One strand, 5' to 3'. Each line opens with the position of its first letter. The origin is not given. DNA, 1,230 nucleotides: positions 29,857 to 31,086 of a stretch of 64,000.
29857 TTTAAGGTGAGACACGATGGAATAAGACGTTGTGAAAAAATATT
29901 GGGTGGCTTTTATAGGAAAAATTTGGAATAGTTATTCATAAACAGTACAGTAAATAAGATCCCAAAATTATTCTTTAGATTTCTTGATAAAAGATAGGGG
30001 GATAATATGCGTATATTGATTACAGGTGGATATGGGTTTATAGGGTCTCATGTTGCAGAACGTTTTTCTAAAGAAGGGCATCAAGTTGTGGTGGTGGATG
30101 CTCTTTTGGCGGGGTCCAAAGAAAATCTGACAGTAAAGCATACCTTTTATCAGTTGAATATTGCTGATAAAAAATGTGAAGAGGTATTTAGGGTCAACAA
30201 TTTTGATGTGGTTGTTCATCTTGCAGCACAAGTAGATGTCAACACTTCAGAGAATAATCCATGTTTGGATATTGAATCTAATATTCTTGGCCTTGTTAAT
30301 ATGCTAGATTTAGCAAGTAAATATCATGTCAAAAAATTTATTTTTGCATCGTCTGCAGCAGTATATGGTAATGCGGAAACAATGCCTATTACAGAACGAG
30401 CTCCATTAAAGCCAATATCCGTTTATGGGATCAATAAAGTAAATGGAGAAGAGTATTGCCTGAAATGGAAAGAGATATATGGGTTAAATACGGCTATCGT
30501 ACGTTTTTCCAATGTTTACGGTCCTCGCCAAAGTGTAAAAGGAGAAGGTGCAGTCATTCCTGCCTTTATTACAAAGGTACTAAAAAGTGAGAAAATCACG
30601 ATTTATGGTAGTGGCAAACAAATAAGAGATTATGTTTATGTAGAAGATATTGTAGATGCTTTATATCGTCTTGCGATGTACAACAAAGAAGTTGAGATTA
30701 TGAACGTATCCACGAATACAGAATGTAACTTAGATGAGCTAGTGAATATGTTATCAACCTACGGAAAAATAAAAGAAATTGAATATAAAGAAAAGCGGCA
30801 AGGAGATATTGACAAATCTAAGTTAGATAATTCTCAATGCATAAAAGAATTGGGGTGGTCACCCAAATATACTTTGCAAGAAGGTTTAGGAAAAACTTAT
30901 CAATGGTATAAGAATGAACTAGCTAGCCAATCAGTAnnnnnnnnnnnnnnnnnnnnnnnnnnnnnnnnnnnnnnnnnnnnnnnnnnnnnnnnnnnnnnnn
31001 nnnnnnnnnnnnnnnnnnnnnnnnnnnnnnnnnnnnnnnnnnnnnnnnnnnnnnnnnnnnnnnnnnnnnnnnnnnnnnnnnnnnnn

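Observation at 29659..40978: Riboswitch-controlled Pel-type exopolysaccharide locus remodelled for a diderm Firmicute, lacking PelB/PelC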

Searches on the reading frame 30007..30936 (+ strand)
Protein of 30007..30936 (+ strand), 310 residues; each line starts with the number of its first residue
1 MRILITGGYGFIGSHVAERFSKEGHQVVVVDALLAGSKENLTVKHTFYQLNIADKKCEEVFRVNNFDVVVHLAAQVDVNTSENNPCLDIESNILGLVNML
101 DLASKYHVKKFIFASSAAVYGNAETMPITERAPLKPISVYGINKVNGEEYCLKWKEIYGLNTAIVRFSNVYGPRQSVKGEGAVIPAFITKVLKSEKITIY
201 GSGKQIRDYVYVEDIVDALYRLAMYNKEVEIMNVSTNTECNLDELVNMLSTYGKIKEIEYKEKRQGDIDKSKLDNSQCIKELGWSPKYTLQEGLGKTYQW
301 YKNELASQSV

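Call 91: search_solved_structures(query=window:30007-30936:+, max_evalue=1e-30)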
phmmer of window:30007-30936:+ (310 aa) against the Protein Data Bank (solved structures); distinct sequences matched with E-value up to 1e-30: 41.
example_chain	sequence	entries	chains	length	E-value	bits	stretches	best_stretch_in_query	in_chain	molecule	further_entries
4zrm_A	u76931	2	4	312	7.6e-68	232.2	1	1-304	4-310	UDP-glucose 4-epimerase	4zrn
2p5u_A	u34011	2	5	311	5.9e-51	176.8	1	1-302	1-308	UDP-glucose 4-epimerase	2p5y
7ys8_A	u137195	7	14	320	3.1e-49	171.1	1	1-304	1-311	UDP-glucose 4-epimerase | UDP-glucose 4-epimerase along with EC 5.1.3.2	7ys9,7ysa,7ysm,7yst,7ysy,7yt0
6bwl_A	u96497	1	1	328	6.8e-45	156.9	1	1-303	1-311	Pal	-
4lk3_A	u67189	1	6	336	1.4e-43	152.5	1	2-308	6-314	UDP-glucuronic acid decarboxylase 1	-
6wjb_A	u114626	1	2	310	1.8e-43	152.2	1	2-299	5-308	NAD-dependent epimerase/dehydratase family protein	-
4m55_A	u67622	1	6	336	3.7e-43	151.2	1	2-308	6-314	UDP-glucuronic acid decarboxylase 1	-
4gll_A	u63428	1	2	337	3.7e-43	151.2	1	2-308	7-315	UDP-glucuronic acid decarboxylase 1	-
2b69_A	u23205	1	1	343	4e-43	151.1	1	2-308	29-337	UDP-glucuronate decarboxylase 1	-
2hun_A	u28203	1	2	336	5.1e-43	150.7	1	1-304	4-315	336aa long hypothetical dTDP-glucose 4,6-dehydratase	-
6wj9_A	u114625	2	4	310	1.7e-42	149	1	2-299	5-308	NAD-dependent epimerase/dehydratase family protein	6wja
6dnt_A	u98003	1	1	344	3e-41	144.9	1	3-304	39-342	NAD-dependent epimerase/dehydratase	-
6bi4_A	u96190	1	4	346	4.3e-41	144.4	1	1-303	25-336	dTDP-glucose 4,6-dehydratase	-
3icp_A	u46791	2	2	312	4.2e-40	141.1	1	1-299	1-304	NAD-dependent epimerase/dehydratase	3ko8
3aw9_A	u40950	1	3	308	7.4e-37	130.5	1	1-299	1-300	NAD-dependent epimerase/dehydratase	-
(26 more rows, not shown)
